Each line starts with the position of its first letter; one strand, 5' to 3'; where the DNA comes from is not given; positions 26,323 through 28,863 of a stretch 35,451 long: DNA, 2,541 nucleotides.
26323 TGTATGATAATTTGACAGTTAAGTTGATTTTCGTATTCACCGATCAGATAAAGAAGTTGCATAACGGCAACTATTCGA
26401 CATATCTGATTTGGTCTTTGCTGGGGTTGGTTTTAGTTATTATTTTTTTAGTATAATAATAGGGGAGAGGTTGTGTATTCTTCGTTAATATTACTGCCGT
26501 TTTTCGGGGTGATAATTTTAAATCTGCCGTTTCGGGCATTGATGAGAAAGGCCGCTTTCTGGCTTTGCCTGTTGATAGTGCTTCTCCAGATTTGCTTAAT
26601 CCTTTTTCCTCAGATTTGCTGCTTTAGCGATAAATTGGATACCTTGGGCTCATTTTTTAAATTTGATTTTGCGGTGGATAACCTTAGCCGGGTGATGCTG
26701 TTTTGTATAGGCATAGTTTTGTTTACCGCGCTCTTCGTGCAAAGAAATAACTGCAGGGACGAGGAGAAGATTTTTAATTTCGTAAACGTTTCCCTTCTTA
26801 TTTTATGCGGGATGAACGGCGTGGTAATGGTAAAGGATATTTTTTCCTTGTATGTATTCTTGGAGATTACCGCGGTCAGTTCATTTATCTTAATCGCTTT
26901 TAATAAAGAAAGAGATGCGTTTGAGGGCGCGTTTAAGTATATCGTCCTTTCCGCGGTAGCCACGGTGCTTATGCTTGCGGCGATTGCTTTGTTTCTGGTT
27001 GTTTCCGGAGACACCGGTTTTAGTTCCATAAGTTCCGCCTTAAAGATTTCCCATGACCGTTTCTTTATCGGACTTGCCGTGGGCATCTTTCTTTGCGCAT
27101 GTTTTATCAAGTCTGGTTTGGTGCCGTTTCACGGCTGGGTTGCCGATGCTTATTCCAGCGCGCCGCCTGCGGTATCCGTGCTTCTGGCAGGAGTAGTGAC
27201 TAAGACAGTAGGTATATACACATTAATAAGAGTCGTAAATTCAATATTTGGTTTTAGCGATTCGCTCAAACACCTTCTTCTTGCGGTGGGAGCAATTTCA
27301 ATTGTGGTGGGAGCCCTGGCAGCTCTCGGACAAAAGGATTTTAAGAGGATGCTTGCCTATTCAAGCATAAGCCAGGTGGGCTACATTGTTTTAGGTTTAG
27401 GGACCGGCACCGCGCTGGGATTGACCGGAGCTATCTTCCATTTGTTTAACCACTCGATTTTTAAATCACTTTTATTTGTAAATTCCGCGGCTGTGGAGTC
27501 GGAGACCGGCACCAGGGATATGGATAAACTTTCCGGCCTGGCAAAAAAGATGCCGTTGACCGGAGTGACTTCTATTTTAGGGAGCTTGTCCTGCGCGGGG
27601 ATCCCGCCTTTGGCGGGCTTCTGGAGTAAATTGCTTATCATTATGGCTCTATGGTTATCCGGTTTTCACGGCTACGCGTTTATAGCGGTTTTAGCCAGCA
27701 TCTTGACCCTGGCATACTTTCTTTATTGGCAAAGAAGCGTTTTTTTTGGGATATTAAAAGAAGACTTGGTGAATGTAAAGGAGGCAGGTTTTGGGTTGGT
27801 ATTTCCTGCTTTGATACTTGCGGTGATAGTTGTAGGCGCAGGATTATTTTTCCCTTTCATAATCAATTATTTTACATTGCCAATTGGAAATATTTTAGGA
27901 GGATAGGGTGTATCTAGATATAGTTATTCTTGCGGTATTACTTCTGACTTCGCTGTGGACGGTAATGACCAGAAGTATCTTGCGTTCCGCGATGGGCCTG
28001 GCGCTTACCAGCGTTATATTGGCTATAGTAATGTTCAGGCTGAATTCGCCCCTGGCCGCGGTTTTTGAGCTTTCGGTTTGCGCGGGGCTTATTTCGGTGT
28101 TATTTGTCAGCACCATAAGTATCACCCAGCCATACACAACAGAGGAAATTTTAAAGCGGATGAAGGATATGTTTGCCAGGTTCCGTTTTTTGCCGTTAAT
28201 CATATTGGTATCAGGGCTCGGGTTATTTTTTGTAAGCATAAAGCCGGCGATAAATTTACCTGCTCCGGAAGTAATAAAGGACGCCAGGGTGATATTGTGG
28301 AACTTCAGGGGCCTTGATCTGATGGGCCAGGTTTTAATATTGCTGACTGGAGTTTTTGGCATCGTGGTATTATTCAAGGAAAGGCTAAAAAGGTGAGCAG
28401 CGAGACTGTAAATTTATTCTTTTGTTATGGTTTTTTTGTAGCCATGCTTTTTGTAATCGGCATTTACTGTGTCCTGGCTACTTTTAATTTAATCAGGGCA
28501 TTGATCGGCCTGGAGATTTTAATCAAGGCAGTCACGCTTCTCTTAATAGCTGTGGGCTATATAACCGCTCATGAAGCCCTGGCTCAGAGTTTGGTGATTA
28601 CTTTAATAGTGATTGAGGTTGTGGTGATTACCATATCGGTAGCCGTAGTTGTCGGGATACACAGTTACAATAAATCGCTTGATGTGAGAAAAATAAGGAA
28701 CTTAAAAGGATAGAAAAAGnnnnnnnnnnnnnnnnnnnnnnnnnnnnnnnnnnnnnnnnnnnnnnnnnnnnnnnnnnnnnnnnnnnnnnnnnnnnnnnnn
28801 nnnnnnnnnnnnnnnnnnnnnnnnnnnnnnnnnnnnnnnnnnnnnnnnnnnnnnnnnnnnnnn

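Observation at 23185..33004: Group-4 [NiFe] hydrogenase with the full 11-subunit complex-I inventory and nuoA-B-C-D-H-I synteny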

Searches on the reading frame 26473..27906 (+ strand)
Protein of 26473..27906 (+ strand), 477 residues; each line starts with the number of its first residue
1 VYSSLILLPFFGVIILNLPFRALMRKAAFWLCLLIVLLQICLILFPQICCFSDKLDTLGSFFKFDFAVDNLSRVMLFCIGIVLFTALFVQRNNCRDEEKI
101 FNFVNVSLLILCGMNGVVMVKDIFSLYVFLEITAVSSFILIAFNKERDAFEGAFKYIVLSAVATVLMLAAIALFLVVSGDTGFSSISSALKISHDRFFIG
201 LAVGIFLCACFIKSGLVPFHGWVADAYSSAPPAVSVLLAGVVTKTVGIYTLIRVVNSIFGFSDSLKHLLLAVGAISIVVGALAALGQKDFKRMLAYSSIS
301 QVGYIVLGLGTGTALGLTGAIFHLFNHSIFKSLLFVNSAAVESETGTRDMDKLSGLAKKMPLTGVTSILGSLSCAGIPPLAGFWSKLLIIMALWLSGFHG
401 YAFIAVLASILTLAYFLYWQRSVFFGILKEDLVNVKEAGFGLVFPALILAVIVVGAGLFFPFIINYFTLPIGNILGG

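Call 4: search_protein_families(library=pfam, proteins=[window:26473-27906:+], max_evalue=0.01)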
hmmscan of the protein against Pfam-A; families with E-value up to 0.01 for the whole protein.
window:26473-27906:+ (477 aa): 2 families
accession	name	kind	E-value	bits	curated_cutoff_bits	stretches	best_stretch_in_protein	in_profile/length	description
PF00361.26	Proton_antipo_M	-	4.7e-68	230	21.5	1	121-412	2-294/294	NADH:quinone oxidoreductase/Mrp antiporter, TM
PF10125.14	NADHdeh_related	-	0.00023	21.1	27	1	107-227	72-189/218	NADH dehydrogenase I, subunit N related protein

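Call 5: search_protein_families(library=ncbifam, proteins=[window:26473-27906:+], max_evalue=0.01)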
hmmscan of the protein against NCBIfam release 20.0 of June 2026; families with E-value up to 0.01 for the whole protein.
window:26473-27906:+ (477 aa): 76 families (the best 25 are shown)
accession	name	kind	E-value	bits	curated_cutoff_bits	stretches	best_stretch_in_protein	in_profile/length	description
NF006419.0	PRK08668.1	equivalog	7.2e-84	282.6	617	1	5-464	7-471/613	NADH dehydrogenase subunit M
NF006240.0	PRK08376.1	subfamily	1.1e-83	281.9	662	1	65-474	85-506/521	putative monovalent cation/H+ antiporter subunit D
NF009306.0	PRK12663.1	equivalog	1.6e-73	248.2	542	1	15-466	19-473/498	Na+/H+ antiporter subunit D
NF006241.0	PRK08377.1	equivalog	1.9e-71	241.5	645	1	64-460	72-463/494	NADH dehydrogenase subunit N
TIGR01972.1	NDH_I_M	subfamily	3.6e-70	237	263.8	1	3-471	2-479/486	NADH-quinone oxidoreductase subunit M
TIGR01770.1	NDH_I_N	subfamily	2.1e-69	234.8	332.6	1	25-454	29-462/472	NADH-quinone oxidoreductase subunit NuoN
NF006238.0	PRK08375.1-4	equivalog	2.9e-68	231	626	1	64-426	71-431/531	putative monovalent cation/H+ antiporter subunit D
NF005086.0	PRK06521.1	equivalog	2.1e-67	228.1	667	1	29-411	37-432/669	hydrogenase 4 subunit B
NF009287.0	PRK12647.1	equivalog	4.3e-65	220.6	937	1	7-468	8-475/773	putative monovalent cation/H+ antiporter subunit A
NF009310.0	PRK12668.1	equivalog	4.9e-64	217.1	564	1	6-467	6-441/584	Na(+)/H(+) antiporter subunit D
NF005818.0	PRK07691.1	equivalog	2.6e-63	214.7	586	1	6-467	10-476/496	Na+/H+ antiporter subunit D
NF009288.0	PRK12648.1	equivalog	2.9e-63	214.3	1104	1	4-464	5-475/954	monovalent cation/H+ antiporter subunit A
NF005097.0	PRK06525.1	equivalog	6e-63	213.2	430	1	6-454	9-469/480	hydrogenase 4 subunit D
NF009285.0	PRK12645.1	equivalog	3.2e-62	210.9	1028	1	5-465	7-497/804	Na+/H+ antiporter subunit A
NF009305.0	PRK12662.1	equivalog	9.5e-62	209.3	700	1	31-459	34-475/492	putative monovalent cation/H+ antiporter subunit D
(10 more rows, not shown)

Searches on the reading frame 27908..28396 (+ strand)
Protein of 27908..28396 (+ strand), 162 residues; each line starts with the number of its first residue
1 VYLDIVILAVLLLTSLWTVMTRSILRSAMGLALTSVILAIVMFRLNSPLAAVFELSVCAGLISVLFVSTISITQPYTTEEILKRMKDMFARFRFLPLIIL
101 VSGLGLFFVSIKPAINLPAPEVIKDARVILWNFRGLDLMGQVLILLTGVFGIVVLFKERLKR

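Call 4: search_protein_families(library=pfam, proteins=[window:27908-28396:+], max_evalue=0.01)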
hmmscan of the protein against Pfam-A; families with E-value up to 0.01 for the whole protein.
window:27908-28396:+ (162 aa): 2 families
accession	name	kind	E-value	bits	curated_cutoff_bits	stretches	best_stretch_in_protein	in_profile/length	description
PF00499.25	Oxidored_q3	-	6.6e-08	32.8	33.2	1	15-111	2-91/146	NADH-ubiquinone/plastoquinone oxidoreductase chain 6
PF13244.11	MbhD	-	0.00072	20.1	27.2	1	10-71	2-63/67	MBH, subunit D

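Call 5: search_protein_families(library=ncbifam, proteins=[window:27908-28396:+], max_evalue=0.01)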
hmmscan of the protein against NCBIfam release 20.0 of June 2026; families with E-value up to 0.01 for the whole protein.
window:27908-28396:+ (162 aa): 4 families
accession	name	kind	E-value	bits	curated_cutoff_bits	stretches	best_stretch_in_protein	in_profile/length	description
NF009159.0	PRK12504.1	equivalog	1.8e-11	44.3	141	1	2-158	5-174/178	DUF4040 domain-containing protein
NF006242.0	PRK08378.1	subfamily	8.4e-11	42.3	98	1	2-80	6-84/85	hypothetical protein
NF009161.0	PRK12507.1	equivalog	7.4e-05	22.1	272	1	2-89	10-97/336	putative monovalent cation/H+ antiporter subunit B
NF005165.0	PRK06638.1-5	equivalog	0.0041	16.1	192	1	7-71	26-90/282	NADH-quinone oxidoreductase subunit J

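Call 8: search_solved_structures(query=window:27908-28396:+, max_evalue=10, show_alignments=3)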
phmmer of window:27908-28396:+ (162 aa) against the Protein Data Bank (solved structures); distinct sequences matched with E-value up to 10: 9.
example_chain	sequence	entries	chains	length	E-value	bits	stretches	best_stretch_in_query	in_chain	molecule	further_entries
6u8y_D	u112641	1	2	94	1.1e-07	35.5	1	3-81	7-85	DUF4040 domain-containing protein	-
6cfw_D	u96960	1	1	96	1.2e-05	28.8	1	2-77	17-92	MBH subunit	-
7eu3_G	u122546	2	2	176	0.1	16.1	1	10-71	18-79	NAD(P)H-quinone oxidoreductase subunit 6, chloroplastic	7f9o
2fj0_A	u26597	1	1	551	0.16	15.5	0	90-149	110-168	Carboxylic ester hydrolase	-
8e9g_J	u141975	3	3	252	0.17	15.4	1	7-88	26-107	NADH-quinone oxidoreductase subunit J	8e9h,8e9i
6cfw_E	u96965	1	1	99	0.85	13.1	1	129-157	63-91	MBH subunit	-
4hgx_A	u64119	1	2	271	1.6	12.2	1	71-115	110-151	Xylose isomerase domain containing protein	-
2q02_A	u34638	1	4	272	1.6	12.2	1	71-115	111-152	Putative cytoplasmic protein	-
4he8_J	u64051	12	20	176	5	10.6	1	6-72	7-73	NADH-quinone oxidoreductase subunit 10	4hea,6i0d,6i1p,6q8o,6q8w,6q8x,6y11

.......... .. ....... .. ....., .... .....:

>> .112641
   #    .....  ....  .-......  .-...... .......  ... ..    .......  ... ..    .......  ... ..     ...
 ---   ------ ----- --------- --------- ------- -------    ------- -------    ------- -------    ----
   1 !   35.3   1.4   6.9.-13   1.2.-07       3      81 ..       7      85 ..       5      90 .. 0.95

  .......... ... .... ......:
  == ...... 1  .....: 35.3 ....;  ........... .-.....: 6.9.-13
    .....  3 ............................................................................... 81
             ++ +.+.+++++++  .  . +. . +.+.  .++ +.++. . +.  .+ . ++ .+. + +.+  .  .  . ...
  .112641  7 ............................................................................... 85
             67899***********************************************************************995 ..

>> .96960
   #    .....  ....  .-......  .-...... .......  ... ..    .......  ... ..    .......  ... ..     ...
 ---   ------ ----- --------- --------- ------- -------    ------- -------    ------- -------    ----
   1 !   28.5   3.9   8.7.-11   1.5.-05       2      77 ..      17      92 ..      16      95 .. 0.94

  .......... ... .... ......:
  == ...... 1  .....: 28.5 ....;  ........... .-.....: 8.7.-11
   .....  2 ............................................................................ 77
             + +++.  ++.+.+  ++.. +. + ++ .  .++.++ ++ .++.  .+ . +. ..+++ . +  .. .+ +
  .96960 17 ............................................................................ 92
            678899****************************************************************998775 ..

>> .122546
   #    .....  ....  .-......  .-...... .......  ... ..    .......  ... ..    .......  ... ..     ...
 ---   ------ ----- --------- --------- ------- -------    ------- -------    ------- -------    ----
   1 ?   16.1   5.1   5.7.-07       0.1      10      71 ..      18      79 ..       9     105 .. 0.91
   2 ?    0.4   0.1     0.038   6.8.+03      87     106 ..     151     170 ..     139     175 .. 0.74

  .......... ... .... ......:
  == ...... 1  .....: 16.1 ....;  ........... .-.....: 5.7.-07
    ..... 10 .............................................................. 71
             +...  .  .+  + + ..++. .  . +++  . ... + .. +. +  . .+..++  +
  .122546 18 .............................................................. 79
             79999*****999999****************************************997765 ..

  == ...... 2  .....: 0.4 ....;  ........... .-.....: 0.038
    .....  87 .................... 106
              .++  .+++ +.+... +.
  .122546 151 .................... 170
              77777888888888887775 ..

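Call 47: search_solved_structures(query=A2, max_evalue=1, show_alignments=5)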
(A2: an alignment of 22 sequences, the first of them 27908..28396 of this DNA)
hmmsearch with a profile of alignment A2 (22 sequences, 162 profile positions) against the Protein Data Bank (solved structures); distinct sequences matched with E-value up to 1: 9.
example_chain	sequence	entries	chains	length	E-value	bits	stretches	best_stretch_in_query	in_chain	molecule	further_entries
6u8y_D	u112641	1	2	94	6.8e-11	45.5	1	3-82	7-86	DUF4040 domain-containing protein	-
6cfw_D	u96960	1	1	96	3.6e-09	39.8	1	1-76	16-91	MBH subunit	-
7p64_J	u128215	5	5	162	8.1e-05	25.7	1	10-109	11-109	NADH-quinone oxidoreductase subunit J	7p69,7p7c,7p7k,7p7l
7p61_J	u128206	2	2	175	0.0001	25.3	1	10-109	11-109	NADH-quinone oxidoreductase subunit J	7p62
3rko_J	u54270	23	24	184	0.00012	25.2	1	10-109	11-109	NADH-QUINONE OXIDOREDUCTASE SUBUNIT J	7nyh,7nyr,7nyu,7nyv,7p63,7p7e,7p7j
2akh_Z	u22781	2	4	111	0.14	15.2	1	94-147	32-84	Preprotein translocase secE subunit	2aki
4v6m_BB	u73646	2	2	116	0.15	15.1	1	94-147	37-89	Preprotein translocase secE subunit | PROTEIN TRANSLOCASE SUBUNIT SECE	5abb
5mg3_E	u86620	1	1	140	0.17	14.9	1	94-148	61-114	Protein translocase subunit SecE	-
5gae_h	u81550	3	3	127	0.43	13.6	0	94-148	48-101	Protein translocase subunit SecE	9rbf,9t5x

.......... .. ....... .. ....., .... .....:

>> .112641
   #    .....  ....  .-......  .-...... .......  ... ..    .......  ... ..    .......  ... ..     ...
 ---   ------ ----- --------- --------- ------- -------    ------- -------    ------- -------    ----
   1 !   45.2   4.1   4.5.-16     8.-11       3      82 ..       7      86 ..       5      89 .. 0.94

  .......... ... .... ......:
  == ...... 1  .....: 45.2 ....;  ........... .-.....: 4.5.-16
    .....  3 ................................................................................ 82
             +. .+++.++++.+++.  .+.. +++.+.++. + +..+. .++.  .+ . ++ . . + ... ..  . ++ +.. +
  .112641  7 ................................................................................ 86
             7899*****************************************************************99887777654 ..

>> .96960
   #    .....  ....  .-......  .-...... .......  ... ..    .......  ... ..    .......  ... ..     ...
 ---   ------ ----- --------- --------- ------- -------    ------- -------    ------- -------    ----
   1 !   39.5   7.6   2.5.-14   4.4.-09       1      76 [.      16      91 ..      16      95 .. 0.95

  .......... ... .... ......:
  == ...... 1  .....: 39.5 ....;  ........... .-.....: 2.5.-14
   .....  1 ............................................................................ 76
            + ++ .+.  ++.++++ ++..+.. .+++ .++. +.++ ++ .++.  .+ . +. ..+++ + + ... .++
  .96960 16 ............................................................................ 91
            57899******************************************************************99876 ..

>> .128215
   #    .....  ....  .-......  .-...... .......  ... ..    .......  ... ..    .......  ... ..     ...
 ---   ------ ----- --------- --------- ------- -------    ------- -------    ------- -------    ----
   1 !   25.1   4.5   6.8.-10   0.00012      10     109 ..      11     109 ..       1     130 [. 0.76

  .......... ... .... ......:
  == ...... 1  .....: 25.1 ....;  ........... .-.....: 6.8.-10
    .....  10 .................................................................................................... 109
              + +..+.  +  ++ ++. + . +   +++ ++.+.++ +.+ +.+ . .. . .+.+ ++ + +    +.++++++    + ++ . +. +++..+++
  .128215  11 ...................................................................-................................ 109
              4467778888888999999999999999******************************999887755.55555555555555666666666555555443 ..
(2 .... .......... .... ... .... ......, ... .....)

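Call 48: search_protein_families(library=pfam, alignment_id=A2, max_evalue=0.1)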
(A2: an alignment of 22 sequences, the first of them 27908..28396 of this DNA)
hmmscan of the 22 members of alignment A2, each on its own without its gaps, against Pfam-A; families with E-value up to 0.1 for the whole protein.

A. member 1, window:27908-28396:+ (162 aa): 2 families
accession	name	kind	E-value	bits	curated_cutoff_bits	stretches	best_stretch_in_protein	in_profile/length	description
PF00499.25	Oxidored_q3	-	6.6e-08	32.8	33.2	1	15-111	2-91/146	NADH-ubiquinone/plastoquinone oxidoreductase chain 6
PF13244.11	MbhD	-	0.00072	20.1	27.2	1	10-71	2-63/67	MBH, subunit D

B. families by the number of members that match (of 22 scanned): 24 families
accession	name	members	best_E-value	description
PF00499.25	Oxidored_q3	22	1.1e-12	NADH-ubiquinone/plastoquinone oxidoreductase chain 6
PF13244.11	MbhD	20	6.2e-07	MBH, subunit D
PF13520.12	AA_permease_2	3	0.00031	Amino acid permease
PF05975.17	EcsB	2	0.00036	Bacterial ABC transporter protein EcsB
PF11992.13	TgpA_N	2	0.0012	TgpA N-terminal domain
PF00689.26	Cation_ATPase_C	1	0.00055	Cation transporting ATPase, C-terminus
PF12730.13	ABC2_membrane_4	1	0.00065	ABC-2 family transporter protein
PF07331.16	TctB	1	0.0066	Tripartite tricarboxylate transporter TctB family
PF06570.16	DUF1129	1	0.01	Protein of unknown function (DUF1129)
PF13347.12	MFS_2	1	0.014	MFS/sugar transport protein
PF23494.1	bPH_10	1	0.015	YqeB-like bacterial PH domain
PF06664.17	WLS-like_TM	1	0.019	Wntless-like, transmembrane domain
PF07264.17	EI24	1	0.02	Sulfate transporter CysZ/Etoposide-induced protein 2.4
PF20176.3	DUF6541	1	0.02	Family of unknown function (DUF6541)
PF00822.25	PMP22_Claudin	1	0.021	PMP-22/EMP/MP20/Claudin family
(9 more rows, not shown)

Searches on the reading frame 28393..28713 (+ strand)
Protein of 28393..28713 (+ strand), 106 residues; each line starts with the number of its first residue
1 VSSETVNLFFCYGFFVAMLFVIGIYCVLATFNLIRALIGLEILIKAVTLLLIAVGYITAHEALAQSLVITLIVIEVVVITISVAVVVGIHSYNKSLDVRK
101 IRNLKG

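Call 4: search_protein_families(library=pfam, proteins=[window:28393-28713:+], max_evalue=0.01)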
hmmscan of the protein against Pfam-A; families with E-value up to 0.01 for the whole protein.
window:28393-28713:+ (106 aa): 1 family
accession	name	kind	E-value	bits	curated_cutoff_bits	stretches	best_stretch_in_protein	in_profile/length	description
PF00420.29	Oxidored_q2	-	2.1e-16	59.9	26.1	1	14-106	4-95/95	NADH-ubiquinone/plastoquinone oxidoreductase chain 4L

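Call 5: search_protein_families(library=ncbifam, proteins=[window:28393-28713:+], max_evalue=0.01)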
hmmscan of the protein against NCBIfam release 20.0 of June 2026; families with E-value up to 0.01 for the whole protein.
window:28393-28713:+ (106 aa): 12 families
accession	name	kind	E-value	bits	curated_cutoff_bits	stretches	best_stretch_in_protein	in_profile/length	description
NF006250.0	PRK08388.1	equivalog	5e-11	43.1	137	2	62-106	75-119/119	putative monovalent cation/H+ antiporter subunit C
NF004320.0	PRK05715.1-2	equivalog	6.7e-09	35.7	57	1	12-105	6-98/99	NADH-quinone oxidoreductase subunit NuoK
NF004322.0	PRK05715.1-4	equivalog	9.3e-08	32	128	1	14-105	11-103/104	NADH-quinone oxidoreductase subunit NuoK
NF004319.0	PRK05715.1-1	equivalog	1.4e-07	31.6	101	1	16-106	11-100/100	NADH-quinone oxidoreductase subunit NuoK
NF005621.0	PRK07375.1-6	equivalog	1.7e-07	31.1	126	1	15-104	13-116/120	putative monovalent cation/H+ antiporter subunit C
NF005624.0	PRK07375.2-3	equivalog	3e-07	30.5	95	1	15-59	10-54/105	cation:proton antiporter subunit C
NF005618.0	PRK07375.1-3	equivalog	2.9e-06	27.5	107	1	16-57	12-53/119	putative monovalent cation/H+ antiporter subunit C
NF009301.0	PRK12658.1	equivalog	1.6e-05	24.7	156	1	13-59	6-51/125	Na+/H+ antiporter subunit C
NF040614.1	F420_dehyd_FpoK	exception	0.0001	22.7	145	1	13-104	6-96/98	F420H2 dehydrogenase subunit FpoK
NF006372.0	PRK08600.1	equivalog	0.00015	21.8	127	0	14-102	7-104/113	Na(+)/H(+) antiporter subunit C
NF009304.0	PRK12661.1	equivalog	0.00016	21.7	152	0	14-58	8-51/140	putative monovalent cation/H+ antiporter subunit C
NF009303.0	PRK12660.1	subfamily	0.00031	20.6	132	0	15-92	8-98/114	putative monovalent cation/H+ antiporter subunit C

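Call 10: search_solved_structures(query=window:28393-28713:+, max_evalue=1, show_alignments=2)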
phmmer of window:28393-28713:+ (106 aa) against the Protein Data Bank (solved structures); distinct sequences matched with E-value up to 1: 13.
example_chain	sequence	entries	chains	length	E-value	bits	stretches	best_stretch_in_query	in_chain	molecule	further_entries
6u8y_G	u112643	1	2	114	1.1e-10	45.2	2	11-63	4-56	Monovalent cation/H+ antiporter subunit C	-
6cfw_G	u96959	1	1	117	1.2e-08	38.6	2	62-106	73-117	Monovalent cation/H+ antiporter subunit C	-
6hum_E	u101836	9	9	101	2.7e-08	37.5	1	15-105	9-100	NAD(P)H-quinone oxidoreductase subunit 4L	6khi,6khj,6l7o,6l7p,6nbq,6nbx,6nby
7eu3_E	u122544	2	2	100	1.9e-06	31.7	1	14-100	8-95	NAD(P)H-quinone oxidoreductase subunit 4L, chloroplastic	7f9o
9grx_E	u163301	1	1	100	2.3e-06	31.3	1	16-100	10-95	NAD(P)H-quinone oxidoreductase subunit 4L, chloroplastic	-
3rko_K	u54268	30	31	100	4.4e-06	30.4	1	15-106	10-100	NADH-QUINONE OXIDOREDUCTASE SUBUNIT K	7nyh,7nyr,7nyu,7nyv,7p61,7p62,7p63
7wff_E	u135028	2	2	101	5.8e-06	30.1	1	16-99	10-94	NAD(P)H-quinone oxidoreductase subunit 4L, chloroplastic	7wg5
4he8_K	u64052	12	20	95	0.00012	25.9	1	14-106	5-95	NADH-quinone oxidoreductase subunit 11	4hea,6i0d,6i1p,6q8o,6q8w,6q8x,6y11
9rbf_V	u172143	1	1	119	0.0027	21.5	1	15-90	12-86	NuoK-86 nascent peptide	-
7qru_C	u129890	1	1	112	0.0073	20.1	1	14-98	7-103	Na(+)/H(+) antiporter subunit C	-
9t5x_V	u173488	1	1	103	0.0083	20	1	15-57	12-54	NADH-quinone oxidoreductase subunit K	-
8e9g_K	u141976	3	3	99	0.058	17.3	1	12-99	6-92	NADH-quinone oxidoreductase subunit K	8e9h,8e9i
7zm7_L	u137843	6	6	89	0.16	15.8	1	17-96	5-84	NADH-ubiquinone oxidoreductase chain 4L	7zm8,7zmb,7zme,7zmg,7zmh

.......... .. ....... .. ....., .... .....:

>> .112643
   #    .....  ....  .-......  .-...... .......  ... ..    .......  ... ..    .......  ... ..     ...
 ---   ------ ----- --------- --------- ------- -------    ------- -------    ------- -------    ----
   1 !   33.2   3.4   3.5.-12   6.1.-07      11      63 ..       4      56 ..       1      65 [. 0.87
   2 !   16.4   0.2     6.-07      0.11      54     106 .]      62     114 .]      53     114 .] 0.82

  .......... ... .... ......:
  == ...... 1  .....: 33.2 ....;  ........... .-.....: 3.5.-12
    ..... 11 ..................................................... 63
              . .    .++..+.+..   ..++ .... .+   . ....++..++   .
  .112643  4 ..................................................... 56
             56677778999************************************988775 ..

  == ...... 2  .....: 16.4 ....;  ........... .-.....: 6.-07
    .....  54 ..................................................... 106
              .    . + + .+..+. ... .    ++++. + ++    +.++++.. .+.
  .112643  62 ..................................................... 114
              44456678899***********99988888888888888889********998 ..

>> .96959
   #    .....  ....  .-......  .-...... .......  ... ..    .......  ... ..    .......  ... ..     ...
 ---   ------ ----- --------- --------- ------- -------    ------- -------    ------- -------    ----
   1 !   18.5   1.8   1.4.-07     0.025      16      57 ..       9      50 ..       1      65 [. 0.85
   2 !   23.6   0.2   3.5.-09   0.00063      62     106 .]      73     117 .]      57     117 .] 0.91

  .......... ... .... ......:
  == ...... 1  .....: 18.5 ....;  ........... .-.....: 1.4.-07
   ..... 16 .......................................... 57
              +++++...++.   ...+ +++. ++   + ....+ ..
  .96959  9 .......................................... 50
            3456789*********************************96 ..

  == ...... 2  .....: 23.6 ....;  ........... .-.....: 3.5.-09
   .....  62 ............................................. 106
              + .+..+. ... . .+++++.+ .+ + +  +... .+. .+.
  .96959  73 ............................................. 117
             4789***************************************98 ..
